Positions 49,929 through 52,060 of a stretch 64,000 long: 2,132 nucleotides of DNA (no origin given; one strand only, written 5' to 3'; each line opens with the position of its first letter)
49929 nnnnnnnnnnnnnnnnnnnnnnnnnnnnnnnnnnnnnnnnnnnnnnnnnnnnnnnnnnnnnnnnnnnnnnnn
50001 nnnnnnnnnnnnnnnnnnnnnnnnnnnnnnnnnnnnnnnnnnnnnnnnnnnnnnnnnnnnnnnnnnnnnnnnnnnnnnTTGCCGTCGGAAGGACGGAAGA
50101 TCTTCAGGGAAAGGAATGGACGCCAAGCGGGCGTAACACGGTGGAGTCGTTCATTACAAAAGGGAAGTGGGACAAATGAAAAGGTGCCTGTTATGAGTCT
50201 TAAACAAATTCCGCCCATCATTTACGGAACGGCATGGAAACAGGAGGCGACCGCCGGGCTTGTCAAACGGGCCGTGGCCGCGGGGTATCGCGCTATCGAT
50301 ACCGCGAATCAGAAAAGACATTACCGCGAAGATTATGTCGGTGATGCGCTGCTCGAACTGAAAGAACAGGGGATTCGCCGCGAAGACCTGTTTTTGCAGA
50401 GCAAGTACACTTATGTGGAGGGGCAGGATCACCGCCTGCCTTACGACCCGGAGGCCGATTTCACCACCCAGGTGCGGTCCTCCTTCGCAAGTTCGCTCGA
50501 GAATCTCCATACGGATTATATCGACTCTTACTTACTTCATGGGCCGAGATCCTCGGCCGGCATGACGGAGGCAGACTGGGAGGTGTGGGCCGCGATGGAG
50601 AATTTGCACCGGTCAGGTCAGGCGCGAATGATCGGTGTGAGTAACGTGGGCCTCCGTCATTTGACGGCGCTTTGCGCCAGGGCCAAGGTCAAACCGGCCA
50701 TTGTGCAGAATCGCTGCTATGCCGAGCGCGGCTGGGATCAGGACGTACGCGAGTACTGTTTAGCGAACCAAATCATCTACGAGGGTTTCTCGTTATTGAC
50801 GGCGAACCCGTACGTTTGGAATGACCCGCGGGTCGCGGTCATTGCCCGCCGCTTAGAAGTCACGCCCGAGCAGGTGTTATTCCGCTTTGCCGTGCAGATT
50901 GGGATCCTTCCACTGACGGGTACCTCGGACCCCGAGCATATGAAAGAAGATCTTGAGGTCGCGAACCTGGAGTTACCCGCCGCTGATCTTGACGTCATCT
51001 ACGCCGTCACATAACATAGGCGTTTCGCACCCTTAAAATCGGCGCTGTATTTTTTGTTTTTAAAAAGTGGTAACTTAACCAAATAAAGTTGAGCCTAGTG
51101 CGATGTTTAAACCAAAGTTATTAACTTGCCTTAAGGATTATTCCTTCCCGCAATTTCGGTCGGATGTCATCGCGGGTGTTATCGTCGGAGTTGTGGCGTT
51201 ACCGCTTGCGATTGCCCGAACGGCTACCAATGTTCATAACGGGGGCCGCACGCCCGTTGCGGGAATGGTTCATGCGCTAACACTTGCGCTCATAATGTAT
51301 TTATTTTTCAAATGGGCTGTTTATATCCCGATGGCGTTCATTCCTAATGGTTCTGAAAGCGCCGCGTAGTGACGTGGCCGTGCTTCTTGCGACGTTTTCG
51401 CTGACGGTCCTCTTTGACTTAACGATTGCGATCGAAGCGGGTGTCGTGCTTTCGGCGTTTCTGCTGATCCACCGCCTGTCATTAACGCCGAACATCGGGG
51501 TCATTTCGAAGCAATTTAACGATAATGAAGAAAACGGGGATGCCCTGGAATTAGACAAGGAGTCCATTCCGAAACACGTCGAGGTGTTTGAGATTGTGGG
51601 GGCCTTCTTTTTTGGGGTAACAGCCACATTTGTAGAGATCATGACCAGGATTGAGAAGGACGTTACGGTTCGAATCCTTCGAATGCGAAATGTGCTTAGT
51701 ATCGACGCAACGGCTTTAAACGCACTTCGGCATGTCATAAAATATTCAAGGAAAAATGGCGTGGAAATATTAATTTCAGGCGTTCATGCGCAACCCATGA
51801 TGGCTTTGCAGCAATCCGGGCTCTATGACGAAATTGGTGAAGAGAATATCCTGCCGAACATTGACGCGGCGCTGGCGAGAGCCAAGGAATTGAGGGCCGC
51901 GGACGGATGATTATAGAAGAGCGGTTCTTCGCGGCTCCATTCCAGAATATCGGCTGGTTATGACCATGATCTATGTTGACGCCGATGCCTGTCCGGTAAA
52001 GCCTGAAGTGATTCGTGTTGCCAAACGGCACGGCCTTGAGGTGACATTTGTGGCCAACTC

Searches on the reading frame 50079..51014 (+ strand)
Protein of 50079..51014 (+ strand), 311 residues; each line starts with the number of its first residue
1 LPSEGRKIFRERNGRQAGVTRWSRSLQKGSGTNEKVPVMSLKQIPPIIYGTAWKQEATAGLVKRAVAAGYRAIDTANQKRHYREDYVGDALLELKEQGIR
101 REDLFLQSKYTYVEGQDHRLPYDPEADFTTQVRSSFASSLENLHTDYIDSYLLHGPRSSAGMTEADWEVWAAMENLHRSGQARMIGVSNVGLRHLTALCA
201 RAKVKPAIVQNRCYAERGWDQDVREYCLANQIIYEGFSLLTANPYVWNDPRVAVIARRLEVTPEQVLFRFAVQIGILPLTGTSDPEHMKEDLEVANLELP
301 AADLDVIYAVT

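Call 78: search_protein_families(library=pfam, proteins=[window:50079-51014:+], max_evalue=0.001)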
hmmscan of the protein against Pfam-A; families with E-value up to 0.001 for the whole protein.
window:50079-51014:+ (311 aa): 1 family
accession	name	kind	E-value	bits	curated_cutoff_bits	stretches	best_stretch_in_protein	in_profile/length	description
PF00248.27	Aldo_ket_red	-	3e-31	109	24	1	55-307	18-286/291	Aldo/keto reductase family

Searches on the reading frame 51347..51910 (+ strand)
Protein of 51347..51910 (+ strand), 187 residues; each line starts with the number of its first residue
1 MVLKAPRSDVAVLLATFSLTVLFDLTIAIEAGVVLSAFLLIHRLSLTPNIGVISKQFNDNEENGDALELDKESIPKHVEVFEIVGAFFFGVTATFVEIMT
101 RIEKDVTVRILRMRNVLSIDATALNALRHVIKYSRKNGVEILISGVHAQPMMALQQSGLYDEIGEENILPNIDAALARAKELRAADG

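Call 78: search_protein_families(library=pfam, proteins=[window:51347-51910:+], max_evalue=0.001)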
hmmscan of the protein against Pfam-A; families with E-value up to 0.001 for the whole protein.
window:51347-51910:+ (187 aa): 1 family
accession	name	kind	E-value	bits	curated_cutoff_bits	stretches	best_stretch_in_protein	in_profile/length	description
PF01740.26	STAS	-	5.9e-12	45.7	22.6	1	77-175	9-106/106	STAS domain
